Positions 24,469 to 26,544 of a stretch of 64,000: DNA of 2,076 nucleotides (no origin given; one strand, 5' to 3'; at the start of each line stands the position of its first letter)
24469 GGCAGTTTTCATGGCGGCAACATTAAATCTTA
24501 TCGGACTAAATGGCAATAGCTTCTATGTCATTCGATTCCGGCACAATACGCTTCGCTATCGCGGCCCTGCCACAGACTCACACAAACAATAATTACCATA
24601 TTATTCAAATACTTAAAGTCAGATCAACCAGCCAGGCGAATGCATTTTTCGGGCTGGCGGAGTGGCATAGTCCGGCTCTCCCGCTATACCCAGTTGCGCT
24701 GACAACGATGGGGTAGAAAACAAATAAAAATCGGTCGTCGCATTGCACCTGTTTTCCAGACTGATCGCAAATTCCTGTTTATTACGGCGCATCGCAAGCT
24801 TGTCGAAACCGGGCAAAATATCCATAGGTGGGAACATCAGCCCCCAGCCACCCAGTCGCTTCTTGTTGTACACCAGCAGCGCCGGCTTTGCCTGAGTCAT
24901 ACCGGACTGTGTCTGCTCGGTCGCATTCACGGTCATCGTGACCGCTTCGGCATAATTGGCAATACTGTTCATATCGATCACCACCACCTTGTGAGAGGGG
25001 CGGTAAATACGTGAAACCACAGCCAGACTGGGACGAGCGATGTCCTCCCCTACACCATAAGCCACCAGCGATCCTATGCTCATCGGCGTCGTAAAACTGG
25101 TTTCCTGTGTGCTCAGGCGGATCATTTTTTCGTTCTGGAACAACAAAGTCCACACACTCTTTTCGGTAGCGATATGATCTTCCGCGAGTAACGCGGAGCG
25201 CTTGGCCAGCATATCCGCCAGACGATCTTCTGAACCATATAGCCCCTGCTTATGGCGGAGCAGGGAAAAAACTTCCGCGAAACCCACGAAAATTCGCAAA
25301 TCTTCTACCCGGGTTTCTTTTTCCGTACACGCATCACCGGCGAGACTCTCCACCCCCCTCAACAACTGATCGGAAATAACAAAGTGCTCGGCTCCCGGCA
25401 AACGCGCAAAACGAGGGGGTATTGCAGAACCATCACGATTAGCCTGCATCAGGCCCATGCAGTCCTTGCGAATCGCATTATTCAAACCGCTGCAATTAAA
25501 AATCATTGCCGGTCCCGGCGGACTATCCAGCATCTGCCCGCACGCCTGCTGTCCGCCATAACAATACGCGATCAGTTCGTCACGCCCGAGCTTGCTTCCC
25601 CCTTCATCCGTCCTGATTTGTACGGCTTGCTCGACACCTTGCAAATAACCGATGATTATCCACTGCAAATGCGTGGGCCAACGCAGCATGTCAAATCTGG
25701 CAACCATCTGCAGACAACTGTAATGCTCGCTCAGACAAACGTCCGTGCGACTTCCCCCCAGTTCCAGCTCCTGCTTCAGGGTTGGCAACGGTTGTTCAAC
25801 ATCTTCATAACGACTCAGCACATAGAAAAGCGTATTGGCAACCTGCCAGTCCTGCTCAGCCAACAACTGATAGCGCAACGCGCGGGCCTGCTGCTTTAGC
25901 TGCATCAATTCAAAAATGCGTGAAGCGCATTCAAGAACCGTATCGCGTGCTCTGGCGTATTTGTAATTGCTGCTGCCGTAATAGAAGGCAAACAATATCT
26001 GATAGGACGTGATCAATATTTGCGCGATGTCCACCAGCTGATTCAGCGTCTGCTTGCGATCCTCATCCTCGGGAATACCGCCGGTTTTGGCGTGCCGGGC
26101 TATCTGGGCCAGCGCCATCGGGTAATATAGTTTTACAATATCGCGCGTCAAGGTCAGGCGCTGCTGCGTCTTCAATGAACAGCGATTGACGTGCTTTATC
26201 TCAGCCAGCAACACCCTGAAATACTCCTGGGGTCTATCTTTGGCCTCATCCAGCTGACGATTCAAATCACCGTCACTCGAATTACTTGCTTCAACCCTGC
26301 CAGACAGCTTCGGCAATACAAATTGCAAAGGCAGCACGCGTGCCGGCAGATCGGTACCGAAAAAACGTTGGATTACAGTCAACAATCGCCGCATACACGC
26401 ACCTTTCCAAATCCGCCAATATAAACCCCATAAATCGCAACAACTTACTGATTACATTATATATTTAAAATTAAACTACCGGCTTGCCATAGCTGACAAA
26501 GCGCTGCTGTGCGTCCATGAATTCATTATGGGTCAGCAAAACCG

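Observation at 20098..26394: Co-directional accessory block (orphan 591-aa gene, ParE toxin/antitoxin, nuclease-helicase) between the mtn salvage genes and earP-efp: candidate defence island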

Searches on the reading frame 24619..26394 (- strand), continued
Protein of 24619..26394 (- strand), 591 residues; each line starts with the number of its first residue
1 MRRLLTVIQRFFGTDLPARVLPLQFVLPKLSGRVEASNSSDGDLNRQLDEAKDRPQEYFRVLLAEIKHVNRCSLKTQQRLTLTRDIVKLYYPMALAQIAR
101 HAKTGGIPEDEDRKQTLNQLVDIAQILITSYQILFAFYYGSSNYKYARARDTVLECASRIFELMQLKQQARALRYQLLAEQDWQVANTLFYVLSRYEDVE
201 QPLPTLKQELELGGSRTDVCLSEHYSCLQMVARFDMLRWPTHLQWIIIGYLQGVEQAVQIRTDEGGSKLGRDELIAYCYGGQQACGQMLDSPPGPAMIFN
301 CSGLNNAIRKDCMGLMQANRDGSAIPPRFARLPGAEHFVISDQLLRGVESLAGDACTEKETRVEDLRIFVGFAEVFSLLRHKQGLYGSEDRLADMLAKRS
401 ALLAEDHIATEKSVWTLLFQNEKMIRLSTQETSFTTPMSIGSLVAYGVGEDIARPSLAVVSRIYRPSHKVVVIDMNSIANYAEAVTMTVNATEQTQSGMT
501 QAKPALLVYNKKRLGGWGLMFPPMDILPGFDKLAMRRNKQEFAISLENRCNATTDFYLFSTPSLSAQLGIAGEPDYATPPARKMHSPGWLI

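Call 17: find_encoding_contigs(protein=P0076, flank=8000, max_places=1)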
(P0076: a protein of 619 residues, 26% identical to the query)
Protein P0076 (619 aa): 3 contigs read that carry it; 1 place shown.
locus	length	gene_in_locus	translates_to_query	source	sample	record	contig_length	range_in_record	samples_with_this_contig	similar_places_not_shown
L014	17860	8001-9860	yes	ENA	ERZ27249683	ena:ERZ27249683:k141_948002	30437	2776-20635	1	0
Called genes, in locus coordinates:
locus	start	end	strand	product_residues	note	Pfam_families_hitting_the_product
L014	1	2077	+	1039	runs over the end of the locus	PF00873:ACR_tran, PF03176:MMPL, PF02355:SecD_SecF_C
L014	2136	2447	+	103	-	PF03992:ABM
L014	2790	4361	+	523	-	PF00005:ABC_tran, PF02463:SMC_N (faint), PF13175:AAA_15 (faint), PF05729:NACHT (faint), PF13173:AAA_14 (faint), PF13304:AAA_21 (faint), PF12848:ABC_tran_Xtn, PF00005:ABC_tran, +1 more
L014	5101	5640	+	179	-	PF00313:CSD, PF05901:Excalibur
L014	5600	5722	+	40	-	-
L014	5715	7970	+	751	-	PF00521:DNA_topoisoIV, PF03989:DNA_gyraseA_C (faint)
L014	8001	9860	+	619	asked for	PF27104:FimW_N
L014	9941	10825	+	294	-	PF01435:Peptidase_M48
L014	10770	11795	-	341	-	PF00126:HTH_1, PF03466:LysR_substrate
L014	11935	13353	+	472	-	PF02788:RuBisCO_large_N, PF00016:RuBisCO_large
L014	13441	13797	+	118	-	PF00101:RuBisCO_small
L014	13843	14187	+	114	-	-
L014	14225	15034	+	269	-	PF07728:AAA_5, PF08406:CbbQ_C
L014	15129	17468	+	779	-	PF00092:VWA (weak)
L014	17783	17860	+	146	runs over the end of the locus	-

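Call 36: search_solved_structures(query=A1, max_evalue=10)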
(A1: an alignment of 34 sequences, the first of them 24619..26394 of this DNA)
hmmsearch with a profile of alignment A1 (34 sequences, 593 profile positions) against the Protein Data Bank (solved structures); distinct sequences matched with E-value up to 10: 0.

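Call 38: find_homologous_proteins(query=A1, max_evalue=0.001)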
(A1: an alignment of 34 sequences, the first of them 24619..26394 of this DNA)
Query A1 (34 sequences) (591 aa, profile of the alignment): 75 proteins with E <= 0.001 among 8000 candidates.
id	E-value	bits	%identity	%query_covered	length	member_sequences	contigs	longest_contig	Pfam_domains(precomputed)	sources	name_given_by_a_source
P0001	6.6e-291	984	100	100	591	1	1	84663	-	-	-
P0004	2.5e-285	966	78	100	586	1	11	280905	-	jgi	jgi:hypothetical protein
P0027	4.3e-285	965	57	100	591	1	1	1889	-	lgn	-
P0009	1.0e-284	964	65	100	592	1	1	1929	PF27104.1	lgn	-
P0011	1.1e-281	954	65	100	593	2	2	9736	-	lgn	-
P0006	1.5e-281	953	71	98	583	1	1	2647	-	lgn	-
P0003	8.9e-280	947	79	100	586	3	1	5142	-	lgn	-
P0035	6.2e-279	945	52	100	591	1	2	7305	-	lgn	-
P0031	1.1e-278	944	55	100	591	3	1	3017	-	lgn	-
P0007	7.5e-278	941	68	100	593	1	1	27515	-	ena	-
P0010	1.5e-277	940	65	100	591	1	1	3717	PF27104.1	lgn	-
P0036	1.1e-276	937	52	100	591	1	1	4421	-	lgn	-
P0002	9.9e-276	934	81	100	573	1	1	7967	-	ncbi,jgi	ncbi:MAG: hypothetical protein WC216_08860 [Gallionella sp.]|jgi:hypothetical protein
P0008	1.3e-275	934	68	100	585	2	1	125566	-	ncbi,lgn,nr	ncbi:MAG: hypothetical protein PHP85_12065 [Gallionella sp.]|nr:hypothetical protein [Gallionella sp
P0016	1.3e-273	927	61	100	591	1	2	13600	PF27104.1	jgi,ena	-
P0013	3.5e-273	926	64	98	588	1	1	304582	-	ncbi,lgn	-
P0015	3.7e-268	909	60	100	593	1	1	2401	PF27104.1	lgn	-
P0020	7.0e-262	888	58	97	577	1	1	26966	-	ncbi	ncbi:MAG: hypothetical protein ACOYNZ_01955 [Rhodoferax sp.]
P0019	4.9e-258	876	60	98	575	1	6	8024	PF27104.1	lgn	-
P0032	2.4e-251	853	56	98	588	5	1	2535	PF27104.1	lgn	-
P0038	1.1e-242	825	51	100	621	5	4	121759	-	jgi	jgi:hypothetical protein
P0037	2.9e-238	810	54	100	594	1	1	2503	PF27104.1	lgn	-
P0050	7.0e-238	809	47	97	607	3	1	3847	PF27104.1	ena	-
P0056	1.1e-234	798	45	97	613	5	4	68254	PF27104.1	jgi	-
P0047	6.0e-227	773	49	98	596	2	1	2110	PF27104.1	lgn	-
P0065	6.1e-226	770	40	100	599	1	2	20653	PF27104.1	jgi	jgi:hypothetical protein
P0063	4.8e-225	767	44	96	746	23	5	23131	-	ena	-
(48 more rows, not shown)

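Call 46: predict_structure(alignment_id=A1)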
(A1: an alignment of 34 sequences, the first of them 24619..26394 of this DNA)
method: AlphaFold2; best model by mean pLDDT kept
length: 591 residues; sequences in the alignment: 34
mean_pLDDT: 84.2   pTM: 0.85
mean pLDDT of the five models: 84.2, 83.5, 82.4, 82.3, 79.9
residues with pLDDT >= 90: 267; 70-90: 245; 50-70: 51; < 50: 28
segments of 3 or more residues with pLDDT < 50: 400-412, 584-591
pLDDT, mean of each block of 10 residues (from residue 1): 80 85 91 62 87 94 93 92 94 93 85 93 98 97 93 96 95 92 97 94 89 76 94 81 79 89 81 93 90 93 94 86 84 79 80 64 81 91 72 52 43 75 87 82 86 87 88 91 89 52 90 89 77 86 86 88 88 80 48 41
secondary structure, 60 per line:
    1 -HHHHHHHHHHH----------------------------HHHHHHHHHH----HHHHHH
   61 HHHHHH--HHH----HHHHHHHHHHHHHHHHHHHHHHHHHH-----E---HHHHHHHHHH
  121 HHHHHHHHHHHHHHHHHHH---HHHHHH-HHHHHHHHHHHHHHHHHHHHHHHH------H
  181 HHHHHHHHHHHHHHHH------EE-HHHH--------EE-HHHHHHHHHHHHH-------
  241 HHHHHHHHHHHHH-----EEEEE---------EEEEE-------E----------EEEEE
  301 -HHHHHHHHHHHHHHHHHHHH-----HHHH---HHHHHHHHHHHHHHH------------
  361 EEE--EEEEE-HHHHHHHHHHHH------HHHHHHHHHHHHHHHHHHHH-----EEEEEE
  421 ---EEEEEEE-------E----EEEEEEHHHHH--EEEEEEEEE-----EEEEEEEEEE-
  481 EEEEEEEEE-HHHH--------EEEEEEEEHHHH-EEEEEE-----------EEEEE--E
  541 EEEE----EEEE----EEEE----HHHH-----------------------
elements in order: H2-12 H41-50 H55-66 H76-101 H111-139 H143-148 H150-173 H180-196 H206-209 H221-233 H241-253 E259-263 E273-277 E296-300 H302-321 H327-330 H334-348 E361-363 E366-370 H372-383 H390-409 E415-420 E424-430 E443-448 H449-453 E456-464 E470-479 E481-489 H491-494 E503-510 H511-514 E516-521 E533-537 E540-544 E549-552 E557-560 H565-568

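Call 49: search_protein_families(library=pfam, proteins=[L001:12065-12352:+, L001:13674-13979:+], max_evalue=0.05)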
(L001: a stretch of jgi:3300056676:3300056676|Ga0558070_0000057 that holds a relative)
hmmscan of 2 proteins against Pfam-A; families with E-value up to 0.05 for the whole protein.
L001:12065-12352:+ (95 aa): 0 families

L001:13674-13979:+ (101 aa): 0 families

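Call 50: fold_search(model_id=the predicted structure, library=pdb)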
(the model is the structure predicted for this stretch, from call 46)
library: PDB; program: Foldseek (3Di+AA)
matches with E <= 10: 280; with E <= 0.001: 0
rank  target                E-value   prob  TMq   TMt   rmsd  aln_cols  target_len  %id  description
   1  5ejl                  1.2e-01  0.20  0.11  0.21  15.7       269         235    8  MrkH, A novel c-di-GMP dependence transcription regulatory factor. (released 2016-10-19)
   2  3rby_A                2.3e-01  0.06  0.08  0.13  13.8       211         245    5  Crystal structure of uncharacterized protein YLR301w from Saccharomycces cerevisiae (released 2012-03-21)
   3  8fs6_G                2.6e-01  0.06  0.06  0.10  17.8       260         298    7  Structure of S. cerevisiae Rad24-RFC loading the 9-1-1 clamp onto a 10-nt gapped DNA in step 4 (partially closed 9-1-1 (released 2023-06-14)
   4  2rde_A                2.7e-01  0.33  0.12  0.24  11.9       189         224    9  Crystal structure of VCA0042 complexed with c-di-GMP (released 2007-10-30)
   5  9buv                  5.5e-01  0.05  0.14  0.15  26.6       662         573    9  Crystal structure of Cry1Fa R226Q (released 2024-05-29)
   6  6g5g_B                5.5e-01  0.01  0.08  0.07  29.6       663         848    7  Crystal structure of an engineered Botulinum Neurotoxin type B mutant E1191M/S1199Y in complex with human synaptotagmi (released 2019-01-16)
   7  1yln                  6.0e-01  0.13  0.08  0.20  16.2       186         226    8  The Crystal Structure of the Protein of Unknown Function VCA0042 from Vibrio cholerae O1 (released 2005-03-08)
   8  8vyq_B                6.9e-01  0.13  0.10  0.23  17.3       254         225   12  Cryo-EM Structure of the BRAF V600K monomer (released 2025-05-28)
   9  8qft                  6.9e-01  0.01  0.09  0.05  30.6       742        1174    7  X-ray structure of non-toxic non-hemagglutinin (NTNH) protein from botulinum neurotoxin serotype X (released 2024-08-14)
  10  2fyr                  8.0e-01  0.09  0.10  0.24  17.7       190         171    7  Crystal Structure of Norwalk Virus Protease grown in the presence of AEBSF (released 2006-07-25)
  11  4n7d                  8.8e-01  0.06  0.06  0.14  11.5        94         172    8  Selenomethionine incorporated Bla g 4 (released 2014-05-21)
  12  5tvo_A                8.8e-01  0.02  0.06  0.09  21.0       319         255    9  Crystal structure of Trypanosoma brucei AdoMetDC-delta26 monomer (released 2016-12-28)
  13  8evm_C                9.7e-01  0.21  0.16  0.31  13.4       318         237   11  De novo design of chlorophyll special pair containing protein assemblies (released 2024-05-15)
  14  6bcr_E                9.7e-01  0.18  0.15  0.31  13.6       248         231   10  Complex of 14-3-3 theta with an IRSp53 peptide phosphorylated at T340 (released 2018-10-24)
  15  8evm_A                1.0e+00  0.20  0.15  0.31  13.6       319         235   10  De novo design of chlorophyll special pair containing protein assemblies (released 2024-05-15)
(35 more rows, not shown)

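Call 53: search_protein_representatives(alignment_id=A1)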
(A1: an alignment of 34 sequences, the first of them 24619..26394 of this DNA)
Query: 34 sequences, 593 profile positions. Proteins with E-value up to 0.001 (for the whole library): 261; up to 1e-10: 225; up to 1e-30: 146. The best 150 are listed.
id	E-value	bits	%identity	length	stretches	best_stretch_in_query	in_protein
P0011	3.3e-282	953.6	-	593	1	1-592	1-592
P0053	1.6e-240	816.0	-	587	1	1-584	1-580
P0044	9.4e-239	810.1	-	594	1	3-574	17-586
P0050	2.2e-238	808.9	-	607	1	1-586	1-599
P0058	9.9e-236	800.1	-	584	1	1-583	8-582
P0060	6.5e-230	780.9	-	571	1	8-573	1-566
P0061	2.0e-216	736.4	-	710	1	3-584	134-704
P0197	2.9e-212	722.7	-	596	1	1-586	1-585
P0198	5.8e-205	698.6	-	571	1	4-563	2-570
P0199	2.4e-203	693.2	-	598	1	1-583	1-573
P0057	3.2e-198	676.3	-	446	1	1-443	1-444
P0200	6.2e-195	665.4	-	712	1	3-586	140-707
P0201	1.7e-179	614.4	-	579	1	1-583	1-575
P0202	3.5e-156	537.5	-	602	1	4-584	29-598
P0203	7.1e-153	526.5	-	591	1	1-580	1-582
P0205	4.8e-133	461.0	-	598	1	3-591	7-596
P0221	8.3e-107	374.4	-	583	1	1-560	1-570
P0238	1.6e-80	287.6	-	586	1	1-564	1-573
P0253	1.3e-72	261.5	-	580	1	1-562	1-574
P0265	7.4e-68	245.8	-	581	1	27-563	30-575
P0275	6.3e-62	226.2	-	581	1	18-563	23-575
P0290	3.4e-57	210.6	-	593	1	18-566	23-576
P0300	7.6e-50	186.3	-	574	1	26-562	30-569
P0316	3.4e-39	151.1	-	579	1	26-562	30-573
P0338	1.4e-29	119.4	-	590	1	43-564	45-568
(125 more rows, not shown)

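Call 54: list_cluster_members(proteins=[P0205, P0221, P0238, P0253, P0265, P0275, P0290, P0300, P0316, P0338])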
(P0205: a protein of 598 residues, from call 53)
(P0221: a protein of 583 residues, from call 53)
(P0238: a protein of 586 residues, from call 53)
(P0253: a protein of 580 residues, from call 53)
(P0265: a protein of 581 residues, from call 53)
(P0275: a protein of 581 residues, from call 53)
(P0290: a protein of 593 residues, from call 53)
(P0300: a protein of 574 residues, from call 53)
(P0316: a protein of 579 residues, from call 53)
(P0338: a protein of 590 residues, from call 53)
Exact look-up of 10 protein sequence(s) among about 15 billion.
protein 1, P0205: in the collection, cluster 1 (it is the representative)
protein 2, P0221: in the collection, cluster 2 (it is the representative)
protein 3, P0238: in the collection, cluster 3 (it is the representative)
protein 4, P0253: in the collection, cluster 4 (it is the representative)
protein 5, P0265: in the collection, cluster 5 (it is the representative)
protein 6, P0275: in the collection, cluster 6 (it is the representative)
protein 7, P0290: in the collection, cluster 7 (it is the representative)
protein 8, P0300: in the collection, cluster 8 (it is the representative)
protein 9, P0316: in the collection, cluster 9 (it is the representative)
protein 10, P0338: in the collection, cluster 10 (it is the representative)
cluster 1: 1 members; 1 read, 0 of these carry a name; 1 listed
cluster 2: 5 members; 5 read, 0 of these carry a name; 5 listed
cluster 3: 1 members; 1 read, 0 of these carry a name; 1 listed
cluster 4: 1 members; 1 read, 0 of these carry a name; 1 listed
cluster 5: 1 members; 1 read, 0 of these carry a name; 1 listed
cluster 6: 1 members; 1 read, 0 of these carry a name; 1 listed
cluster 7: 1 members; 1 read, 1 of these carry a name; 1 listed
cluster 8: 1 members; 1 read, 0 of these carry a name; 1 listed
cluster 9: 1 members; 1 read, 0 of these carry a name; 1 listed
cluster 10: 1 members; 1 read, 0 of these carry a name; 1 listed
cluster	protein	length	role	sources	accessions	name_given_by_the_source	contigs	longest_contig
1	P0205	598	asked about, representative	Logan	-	-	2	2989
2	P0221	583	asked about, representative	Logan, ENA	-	-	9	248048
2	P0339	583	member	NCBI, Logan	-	-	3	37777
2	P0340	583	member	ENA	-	-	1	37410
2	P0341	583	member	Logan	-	-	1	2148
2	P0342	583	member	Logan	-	-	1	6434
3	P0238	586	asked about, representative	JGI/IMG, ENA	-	-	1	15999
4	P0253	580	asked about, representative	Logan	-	-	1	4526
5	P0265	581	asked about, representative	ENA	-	-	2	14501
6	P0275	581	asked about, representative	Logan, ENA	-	-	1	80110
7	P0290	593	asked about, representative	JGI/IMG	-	hypothetical protein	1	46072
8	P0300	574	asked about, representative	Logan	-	-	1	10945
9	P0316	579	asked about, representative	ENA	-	-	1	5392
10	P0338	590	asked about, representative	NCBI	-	-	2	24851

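Call 60: search_protein_families(library=pfam, alignment_id=A3, max_evalue=0.01)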
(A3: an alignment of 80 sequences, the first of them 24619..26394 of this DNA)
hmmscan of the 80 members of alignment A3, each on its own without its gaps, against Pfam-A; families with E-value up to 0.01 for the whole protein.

A. member 1, window:24619-26394:- (591 aa): 0 families

B. families by the number of members that match (of 80 scanned): 6 families
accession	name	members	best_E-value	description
PF00069.31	Pkinase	1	1.1e-47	Protein kinase domain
PF07714.23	PK_Tyr_Ser-Thr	1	2.9e-34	Protein tyrosine and serine/threonine kinase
PF03109.22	ABC1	1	4.4e-06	ABC1 atypical kinase-like domain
PF01636.29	APH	1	1.6e-05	Phosphotransferase enzyme family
PF07238.19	PilZ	1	0.0011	PilZ domain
PF17667.7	Pkinase_fungal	1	0.0011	Fungal protein kinase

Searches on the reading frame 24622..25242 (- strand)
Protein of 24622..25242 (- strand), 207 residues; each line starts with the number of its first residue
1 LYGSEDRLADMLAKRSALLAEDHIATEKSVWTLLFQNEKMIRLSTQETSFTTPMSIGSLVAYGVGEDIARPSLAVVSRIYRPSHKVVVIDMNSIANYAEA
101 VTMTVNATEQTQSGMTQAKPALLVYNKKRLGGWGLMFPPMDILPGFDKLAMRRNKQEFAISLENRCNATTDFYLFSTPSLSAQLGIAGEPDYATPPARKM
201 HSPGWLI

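Call 70: predict_structure(alignment_id=A4)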
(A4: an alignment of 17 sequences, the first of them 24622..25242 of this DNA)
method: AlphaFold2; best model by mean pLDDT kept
length: 207 residues; sequences in the alignment: 17
mean_pLDDT: 71.9   pTM: 0.69
mean pLDDT of the five models: 71.9, 67.5, 64.5, 62.0, 52.9
residues with pLDDT >= 90: 7; 70-90: 121; 50-70: 54; < 50: 25
segments of 3 or more residues with pLDDT < 50: 17-28, 198-207
pLDDT, mean of each block of 10 residues (from residue 1): 55 51 48 86 79 76 74 87 87 86 70 64 82 83 65 83 76 81 74 53 42
secondary structure, 60 per line:
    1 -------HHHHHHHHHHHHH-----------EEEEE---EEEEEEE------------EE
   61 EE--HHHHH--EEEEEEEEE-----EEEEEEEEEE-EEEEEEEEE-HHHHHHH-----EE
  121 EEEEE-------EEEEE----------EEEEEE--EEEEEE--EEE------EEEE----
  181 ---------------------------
elements in order: H8-20 E32-36 E40-46 E59-62 H65-69 E72-80 E86-95 E97-105 H107-113 E119-125 E133-137 E148-153 E156-161 E164-166 E173-176

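Call 73: fold_search(model_id=the predicted structure, library=pdb)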
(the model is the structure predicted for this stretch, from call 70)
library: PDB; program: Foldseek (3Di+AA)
matches with E <= 10: 663; with E <= 0.001: 0
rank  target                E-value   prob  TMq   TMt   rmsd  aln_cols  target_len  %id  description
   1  5ejl                  2.2e-02  0.60  0.25  0.23  12.4       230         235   10  MrkH, A novel c-di-GMP dependence transcription regulatory factor. (released 2016-10-19)
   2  5kec_D                3.3e-02  0.30  0.21  0.20  14.1       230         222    9  Structure of K. pneumonia MrkH in its apo state. (released 2016-08-17)
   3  2fyr                  4.8e-02  0.28  0.20  0.23  17.5       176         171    9  Crystal Structure of Norwalk Virus Protease grown in the presence of AEBSF (released 2006-07-25)
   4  7vmv_H                6.0e-02  0.47  0.25  0.29  17.0       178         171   11  Crystal structure of Dengue NS2B-NS3 Protease after secondary cleavage (released 2022-07-06)
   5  4xbb                  6.0e-02  0.25  0.18  0.21  17.1       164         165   10  1.85A resolution structure of Norovirus 3CL protease complex with a covalently bound dipeptidyl inhibitor diethyl [(1R,2 (released 2015-03-25)
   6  4zkd                  7.1e-02  0.30  0.21  0.11  19.0       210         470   10  Crystal structure of the S. cerevisiae Ski7 GTPase-like domain, bound to GDP and inorganic phosphate. (released 2015-06-17)
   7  8sub_O                8.3e-02  0.85  0.26  0.10  11.9       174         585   11  E. coli SIR2-HerA complex (dodecamer SIR2 pentamer HerA) (released 2023-12-27)
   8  4in2_A                9.8e-02  0.18  0.17  0.20  16.8       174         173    9  Structural Basis of Substrate Specificity and Protease Inhibition in Norwalk Virus (released 2013-02-20)
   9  4zke                  1.9e-01  0.16  0.20  0.10  18.9       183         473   10  Crystal structure of the S. cerevisiae Ski7 GTPase-like domain, bound to GTP. (released 2015-06-17)
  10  5j44_A                2.4e-01  0.15  0.19  0.05  16.3       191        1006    8  Crystal structure of the Secreted Extracellular protein A (SepA) from Shigella flexneri (released 2017-04-12)
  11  5kgo_A                2.9e-01  0.18  0.25  0.24  12.0       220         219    9  Structure of K. pneumonia MrkH-c-di-GMP complex (released 2016-08-17)
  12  1mbm_B                3.6e-01  0.92  0.25  0.27   3.8        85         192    5  NSP4 proteinase from Equine Arteritis Virus (released 2002-10-23)
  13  4xrt_B                4.0e-01  0.07  0.16  0.12  18.6       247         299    8  Crystal structure of the di-domain ARO/CYC StfQ from the steffimycin biosynthetic pathway (released 2015-12-02)
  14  4ash_B                4.4e-01  0.13  0.22  0.25  17.6       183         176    6  Crystal structure of the NS6 protease from murine norovirus 1 (released 2012-05-16)
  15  6yv6                  4.7e-01  0.12  0.20  0.21  19.0       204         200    8  Crystal Structure of Serine protease SplB N2K/N3Q/S154R from Staphylococcus aureus (released 2021-05-12)
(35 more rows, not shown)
